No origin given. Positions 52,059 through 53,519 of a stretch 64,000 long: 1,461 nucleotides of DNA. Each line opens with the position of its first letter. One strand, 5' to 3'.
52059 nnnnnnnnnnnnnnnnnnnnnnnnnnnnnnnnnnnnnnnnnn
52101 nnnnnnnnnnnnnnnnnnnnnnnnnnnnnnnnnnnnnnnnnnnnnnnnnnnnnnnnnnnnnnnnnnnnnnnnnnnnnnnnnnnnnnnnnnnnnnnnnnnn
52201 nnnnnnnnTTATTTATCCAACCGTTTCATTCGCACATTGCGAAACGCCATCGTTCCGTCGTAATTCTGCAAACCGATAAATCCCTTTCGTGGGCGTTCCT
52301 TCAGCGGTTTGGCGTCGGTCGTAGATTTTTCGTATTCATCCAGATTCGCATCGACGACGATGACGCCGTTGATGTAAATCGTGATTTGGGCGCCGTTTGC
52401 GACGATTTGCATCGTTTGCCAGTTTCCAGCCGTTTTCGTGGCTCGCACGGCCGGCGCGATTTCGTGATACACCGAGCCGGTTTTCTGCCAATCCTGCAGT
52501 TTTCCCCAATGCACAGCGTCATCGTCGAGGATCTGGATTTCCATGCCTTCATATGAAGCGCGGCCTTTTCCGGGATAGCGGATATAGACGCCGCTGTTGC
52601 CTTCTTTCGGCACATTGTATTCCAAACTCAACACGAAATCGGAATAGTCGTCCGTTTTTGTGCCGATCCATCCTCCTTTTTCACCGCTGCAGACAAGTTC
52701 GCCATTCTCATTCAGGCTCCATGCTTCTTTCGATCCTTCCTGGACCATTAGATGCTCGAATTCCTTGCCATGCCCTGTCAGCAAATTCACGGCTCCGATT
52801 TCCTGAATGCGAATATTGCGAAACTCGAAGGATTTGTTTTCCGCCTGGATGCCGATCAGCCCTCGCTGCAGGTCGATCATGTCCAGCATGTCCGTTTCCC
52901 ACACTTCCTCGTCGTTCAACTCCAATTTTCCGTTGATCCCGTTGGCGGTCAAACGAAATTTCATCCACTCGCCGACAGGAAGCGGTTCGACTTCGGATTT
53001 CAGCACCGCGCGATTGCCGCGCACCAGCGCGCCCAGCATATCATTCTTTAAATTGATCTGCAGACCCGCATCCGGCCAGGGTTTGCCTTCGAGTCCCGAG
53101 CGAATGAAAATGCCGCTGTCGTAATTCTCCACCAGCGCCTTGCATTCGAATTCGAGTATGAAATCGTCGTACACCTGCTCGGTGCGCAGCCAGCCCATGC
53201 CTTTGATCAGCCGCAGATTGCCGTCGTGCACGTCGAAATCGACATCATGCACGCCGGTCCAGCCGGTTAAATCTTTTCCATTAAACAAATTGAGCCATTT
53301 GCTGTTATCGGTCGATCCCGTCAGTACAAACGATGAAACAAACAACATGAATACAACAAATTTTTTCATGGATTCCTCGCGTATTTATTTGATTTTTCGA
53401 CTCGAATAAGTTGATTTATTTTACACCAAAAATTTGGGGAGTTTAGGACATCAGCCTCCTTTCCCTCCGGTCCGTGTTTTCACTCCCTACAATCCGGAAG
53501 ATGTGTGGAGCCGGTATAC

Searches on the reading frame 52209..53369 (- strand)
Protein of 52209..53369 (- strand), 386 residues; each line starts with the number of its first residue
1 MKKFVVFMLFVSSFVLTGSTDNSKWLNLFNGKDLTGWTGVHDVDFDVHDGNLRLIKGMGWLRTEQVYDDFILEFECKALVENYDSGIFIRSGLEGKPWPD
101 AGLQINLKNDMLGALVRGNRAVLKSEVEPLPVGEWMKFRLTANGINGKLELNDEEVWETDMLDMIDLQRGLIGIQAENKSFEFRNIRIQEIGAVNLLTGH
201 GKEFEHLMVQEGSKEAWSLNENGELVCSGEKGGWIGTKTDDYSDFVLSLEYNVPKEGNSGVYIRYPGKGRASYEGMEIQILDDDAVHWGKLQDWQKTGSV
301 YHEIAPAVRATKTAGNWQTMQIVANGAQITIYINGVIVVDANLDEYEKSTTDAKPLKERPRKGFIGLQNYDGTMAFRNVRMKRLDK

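Call 6: search_protein_families(library=pfam, proteins=[window:52209-53369:-], max_evalue=0.001)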
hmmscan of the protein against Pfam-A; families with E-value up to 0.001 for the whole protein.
window:52209-53369:- (386 aa): 2 families
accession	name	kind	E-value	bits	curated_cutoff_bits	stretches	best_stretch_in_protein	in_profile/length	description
PF06439.18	3keto-disac_hyd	-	3.1e-69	233.2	26.8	2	214-382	23-187/187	3-keto-disaccharide hydrolase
PF20407.5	DUF1583_N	-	0.00086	19.5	22.9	0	313-349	87-123/150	Domain of unknown function (DUF1583_N)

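Call 7: search_protein_families(library=ncbifam, proteins=[window:52209-53369:-], max_evalue=0.001)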
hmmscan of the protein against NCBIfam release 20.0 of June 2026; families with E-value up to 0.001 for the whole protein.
window:52209-53369:- (386 aa): 0 families
